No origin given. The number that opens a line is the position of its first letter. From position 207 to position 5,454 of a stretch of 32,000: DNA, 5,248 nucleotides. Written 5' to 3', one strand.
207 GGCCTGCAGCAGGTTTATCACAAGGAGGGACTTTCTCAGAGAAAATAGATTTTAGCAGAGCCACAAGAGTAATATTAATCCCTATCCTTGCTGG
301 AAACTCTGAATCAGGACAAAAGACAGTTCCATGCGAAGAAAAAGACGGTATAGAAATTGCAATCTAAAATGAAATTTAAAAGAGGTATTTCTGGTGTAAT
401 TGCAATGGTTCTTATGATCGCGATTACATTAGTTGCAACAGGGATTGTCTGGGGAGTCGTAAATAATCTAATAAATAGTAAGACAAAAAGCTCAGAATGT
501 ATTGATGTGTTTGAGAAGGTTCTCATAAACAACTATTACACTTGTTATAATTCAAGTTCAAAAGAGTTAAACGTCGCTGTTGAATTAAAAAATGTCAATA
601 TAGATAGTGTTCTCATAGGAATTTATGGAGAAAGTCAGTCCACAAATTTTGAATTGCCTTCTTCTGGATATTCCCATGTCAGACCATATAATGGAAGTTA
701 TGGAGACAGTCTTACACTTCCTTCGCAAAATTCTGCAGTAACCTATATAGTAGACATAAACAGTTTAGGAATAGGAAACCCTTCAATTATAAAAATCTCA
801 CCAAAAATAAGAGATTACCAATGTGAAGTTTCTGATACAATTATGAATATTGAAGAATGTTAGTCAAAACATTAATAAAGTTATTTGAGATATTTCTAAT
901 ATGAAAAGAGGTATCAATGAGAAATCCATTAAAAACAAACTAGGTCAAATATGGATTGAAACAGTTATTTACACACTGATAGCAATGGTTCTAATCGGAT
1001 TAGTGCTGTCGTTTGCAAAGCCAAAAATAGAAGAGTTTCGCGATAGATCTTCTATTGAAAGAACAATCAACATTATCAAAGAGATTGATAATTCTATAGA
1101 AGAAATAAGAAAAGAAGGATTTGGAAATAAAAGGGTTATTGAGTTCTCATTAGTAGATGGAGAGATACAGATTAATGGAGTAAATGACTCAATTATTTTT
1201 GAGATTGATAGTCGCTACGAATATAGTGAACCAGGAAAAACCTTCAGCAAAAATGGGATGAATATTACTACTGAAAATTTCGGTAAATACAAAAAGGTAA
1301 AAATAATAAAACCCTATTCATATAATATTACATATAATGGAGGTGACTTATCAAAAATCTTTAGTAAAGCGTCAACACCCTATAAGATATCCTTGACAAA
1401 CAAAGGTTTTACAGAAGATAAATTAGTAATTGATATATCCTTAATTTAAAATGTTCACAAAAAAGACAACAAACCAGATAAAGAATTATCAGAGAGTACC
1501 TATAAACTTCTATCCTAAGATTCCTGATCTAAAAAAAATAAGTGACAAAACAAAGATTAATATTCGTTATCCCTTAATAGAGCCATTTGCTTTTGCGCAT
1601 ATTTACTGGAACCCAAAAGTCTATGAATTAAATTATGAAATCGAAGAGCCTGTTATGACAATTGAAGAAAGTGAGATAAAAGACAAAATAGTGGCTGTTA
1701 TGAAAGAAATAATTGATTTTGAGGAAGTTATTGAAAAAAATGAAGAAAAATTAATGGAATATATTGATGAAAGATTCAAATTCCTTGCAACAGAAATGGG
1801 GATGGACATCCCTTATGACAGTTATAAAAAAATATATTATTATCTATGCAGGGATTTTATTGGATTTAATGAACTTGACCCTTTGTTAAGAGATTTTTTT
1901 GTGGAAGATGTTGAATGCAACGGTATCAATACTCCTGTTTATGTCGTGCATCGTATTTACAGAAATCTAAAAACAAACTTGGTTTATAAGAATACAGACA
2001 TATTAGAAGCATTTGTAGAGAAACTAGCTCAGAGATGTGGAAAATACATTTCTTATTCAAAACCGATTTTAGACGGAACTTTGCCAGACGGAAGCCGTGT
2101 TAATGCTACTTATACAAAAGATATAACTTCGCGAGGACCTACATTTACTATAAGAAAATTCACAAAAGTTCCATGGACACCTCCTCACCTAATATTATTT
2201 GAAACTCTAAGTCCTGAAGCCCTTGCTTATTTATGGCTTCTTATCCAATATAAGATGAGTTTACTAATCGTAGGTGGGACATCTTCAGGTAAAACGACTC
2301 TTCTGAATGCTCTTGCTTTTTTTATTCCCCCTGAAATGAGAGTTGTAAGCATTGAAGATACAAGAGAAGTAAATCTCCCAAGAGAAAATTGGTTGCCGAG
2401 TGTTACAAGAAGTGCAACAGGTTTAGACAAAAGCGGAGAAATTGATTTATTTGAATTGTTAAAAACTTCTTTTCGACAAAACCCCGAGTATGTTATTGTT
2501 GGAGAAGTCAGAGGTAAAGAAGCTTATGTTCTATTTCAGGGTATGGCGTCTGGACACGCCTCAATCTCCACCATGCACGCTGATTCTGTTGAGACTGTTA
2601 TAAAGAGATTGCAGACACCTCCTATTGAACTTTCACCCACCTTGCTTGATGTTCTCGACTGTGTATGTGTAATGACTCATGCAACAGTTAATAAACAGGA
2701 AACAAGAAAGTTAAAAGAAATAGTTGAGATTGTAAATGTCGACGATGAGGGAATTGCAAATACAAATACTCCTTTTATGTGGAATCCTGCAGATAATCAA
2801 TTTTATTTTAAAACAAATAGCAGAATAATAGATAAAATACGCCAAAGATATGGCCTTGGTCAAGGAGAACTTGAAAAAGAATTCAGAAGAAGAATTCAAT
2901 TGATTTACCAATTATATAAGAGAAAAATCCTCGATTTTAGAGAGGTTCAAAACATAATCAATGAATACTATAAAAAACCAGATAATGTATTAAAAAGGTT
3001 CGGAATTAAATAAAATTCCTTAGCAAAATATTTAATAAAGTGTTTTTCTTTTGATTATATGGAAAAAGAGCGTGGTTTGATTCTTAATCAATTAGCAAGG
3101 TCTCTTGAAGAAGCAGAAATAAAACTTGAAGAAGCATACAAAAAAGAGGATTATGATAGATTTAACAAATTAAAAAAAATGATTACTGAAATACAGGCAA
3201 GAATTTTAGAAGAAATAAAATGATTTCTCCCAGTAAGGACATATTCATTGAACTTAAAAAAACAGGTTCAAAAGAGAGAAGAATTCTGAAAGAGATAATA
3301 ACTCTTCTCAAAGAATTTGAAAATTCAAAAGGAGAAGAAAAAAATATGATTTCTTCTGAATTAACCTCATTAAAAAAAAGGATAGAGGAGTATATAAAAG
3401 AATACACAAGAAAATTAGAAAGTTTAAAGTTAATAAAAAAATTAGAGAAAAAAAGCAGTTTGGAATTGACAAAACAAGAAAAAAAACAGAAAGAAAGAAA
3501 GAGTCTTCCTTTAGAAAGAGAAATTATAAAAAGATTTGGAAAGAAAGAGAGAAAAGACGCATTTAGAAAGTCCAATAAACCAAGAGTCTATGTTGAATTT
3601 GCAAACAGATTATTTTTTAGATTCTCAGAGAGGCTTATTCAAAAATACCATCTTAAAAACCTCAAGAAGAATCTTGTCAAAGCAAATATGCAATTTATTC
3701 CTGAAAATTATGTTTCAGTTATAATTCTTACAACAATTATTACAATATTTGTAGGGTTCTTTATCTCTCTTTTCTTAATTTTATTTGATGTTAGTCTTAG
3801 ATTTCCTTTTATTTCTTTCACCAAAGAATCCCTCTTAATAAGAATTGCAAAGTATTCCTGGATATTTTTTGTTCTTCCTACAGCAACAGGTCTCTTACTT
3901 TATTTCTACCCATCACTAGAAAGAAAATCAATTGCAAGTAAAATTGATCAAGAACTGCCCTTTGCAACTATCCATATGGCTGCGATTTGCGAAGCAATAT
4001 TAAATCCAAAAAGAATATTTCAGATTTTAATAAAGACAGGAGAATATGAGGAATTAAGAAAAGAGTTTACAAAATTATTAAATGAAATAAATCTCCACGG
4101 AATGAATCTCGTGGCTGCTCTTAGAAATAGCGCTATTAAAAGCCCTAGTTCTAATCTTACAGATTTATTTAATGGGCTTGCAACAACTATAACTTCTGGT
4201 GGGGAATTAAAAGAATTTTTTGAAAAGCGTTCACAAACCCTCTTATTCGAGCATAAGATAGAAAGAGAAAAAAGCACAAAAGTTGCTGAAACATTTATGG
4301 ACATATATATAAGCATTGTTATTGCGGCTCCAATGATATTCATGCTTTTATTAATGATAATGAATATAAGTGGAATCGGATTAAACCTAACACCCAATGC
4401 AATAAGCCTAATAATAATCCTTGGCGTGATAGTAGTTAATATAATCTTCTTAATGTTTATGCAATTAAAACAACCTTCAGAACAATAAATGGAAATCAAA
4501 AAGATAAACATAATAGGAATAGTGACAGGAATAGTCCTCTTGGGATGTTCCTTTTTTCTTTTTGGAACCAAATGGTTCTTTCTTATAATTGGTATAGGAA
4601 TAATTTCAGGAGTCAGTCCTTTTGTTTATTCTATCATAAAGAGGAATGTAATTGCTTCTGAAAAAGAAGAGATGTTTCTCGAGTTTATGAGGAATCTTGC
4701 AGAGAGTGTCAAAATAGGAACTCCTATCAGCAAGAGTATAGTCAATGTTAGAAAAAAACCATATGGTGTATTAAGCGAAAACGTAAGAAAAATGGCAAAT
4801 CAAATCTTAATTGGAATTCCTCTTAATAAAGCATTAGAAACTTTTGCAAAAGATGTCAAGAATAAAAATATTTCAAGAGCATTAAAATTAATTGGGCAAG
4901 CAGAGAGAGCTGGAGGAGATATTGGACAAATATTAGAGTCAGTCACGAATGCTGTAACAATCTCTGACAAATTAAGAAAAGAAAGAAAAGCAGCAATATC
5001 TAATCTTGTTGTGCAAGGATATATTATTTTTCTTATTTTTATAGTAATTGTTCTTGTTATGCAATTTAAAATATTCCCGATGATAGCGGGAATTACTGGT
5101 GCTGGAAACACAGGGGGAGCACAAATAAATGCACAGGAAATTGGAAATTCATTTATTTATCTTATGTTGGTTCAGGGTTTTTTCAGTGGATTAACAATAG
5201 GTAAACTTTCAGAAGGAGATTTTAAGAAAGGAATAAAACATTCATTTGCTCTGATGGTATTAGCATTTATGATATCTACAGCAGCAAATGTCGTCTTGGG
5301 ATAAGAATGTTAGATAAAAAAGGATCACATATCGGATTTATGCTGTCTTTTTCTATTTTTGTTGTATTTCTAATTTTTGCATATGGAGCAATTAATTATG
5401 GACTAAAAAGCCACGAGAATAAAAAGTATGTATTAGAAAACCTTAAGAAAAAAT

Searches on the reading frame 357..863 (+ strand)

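Call 41: search_protein_families(library=pfam, proteins=[window:357-863:+], max_evalue=0.01)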
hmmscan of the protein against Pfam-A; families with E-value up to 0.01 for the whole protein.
window:357-863:+ (168 aa): 1 family
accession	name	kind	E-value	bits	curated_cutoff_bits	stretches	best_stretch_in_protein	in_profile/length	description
PF07790.16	Pilin_N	-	1.8e-05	25.9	25.2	1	9-51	1-42/78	Archaeal Type IV pilin, N-terminal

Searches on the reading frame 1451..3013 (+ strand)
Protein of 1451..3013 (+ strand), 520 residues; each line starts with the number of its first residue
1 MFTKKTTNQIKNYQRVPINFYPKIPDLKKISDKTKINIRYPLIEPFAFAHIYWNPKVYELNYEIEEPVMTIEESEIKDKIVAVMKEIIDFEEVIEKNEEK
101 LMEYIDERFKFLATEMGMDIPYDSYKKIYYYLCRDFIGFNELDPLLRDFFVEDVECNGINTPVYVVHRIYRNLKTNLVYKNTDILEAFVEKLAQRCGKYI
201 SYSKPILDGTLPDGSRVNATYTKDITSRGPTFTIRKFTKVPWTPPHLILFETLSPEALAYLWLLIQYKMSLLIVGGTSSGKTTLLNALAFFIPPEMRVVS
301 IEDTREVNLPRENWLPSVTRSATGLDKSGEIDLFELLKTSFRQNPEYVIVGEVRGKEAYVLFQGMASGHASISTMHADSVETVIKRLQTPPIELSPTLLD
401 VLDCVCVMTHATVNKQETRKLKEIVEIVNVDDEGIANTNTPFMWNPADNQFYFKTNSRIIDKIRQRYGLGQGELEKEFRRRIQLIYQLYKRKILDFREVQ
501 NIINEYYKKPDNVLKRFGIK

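Call 8: search_protein_families(library=pfam, proteins=[window:1451-3013:+], max_evalue=0.01)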
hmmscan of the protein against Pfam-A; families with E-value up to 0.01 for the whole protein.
window:1451-3013:+ (520 aa): 3 families
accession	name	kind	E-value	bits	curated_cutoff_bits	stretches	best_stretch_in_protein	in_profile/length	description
PF00437.27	T2SSE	-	3.3e-28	98.8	24.9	1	180-389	41-257/370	Type II/IV secretion system protein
PF23989.1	PilB3_C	-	5.5e-07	30.1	27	1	454-517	7-70/83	PilB3-like, C-terminal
PF13555.12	AAA_29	-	0.0033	17.6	27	1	270-295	24-49/61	P-loop containing region of AAA domain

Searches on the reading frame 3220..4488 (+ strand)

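Call 8: search_protein_families(library=pfam, proteins=[window:3220-4488:+], max_evalue=0.01)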
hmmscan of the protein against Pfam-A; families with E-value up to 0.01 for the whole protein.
window:3220-4488:+ (422 aa): 2 families
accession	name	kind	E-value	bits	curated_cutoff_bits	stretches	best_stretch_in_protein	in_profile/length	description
PF00482.28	T2SSF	-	5.8e-15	55.8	25.2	1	252-377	4-124/125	Type II secretion system (T2SS), protein F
PF20237.3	DUF6594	-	0.0076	16.6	30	0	306-414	116-218/238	Family of unknown function (DUF6594)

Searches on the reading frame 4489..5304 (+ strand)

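Call 41: search_protein_families(library=pfam, proteins=[window:4489-5304:+], max_evalue=0.01)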
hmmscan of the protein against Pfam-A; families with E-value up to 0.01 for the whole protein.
window:4489-5304:+ (271 aa): 2 families
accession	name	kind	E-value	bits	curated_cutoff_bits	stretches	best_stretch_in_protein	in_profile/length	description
PF00482.28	T2SSF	-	4.8e-15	56.1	25.2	1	66-191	1-123/125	Type II secretion system (T2SS), protein F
PF18827.6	LPD14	-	0.0025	18.3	27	0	105-156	32-84/136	Large polyvalent protein-associated domain 14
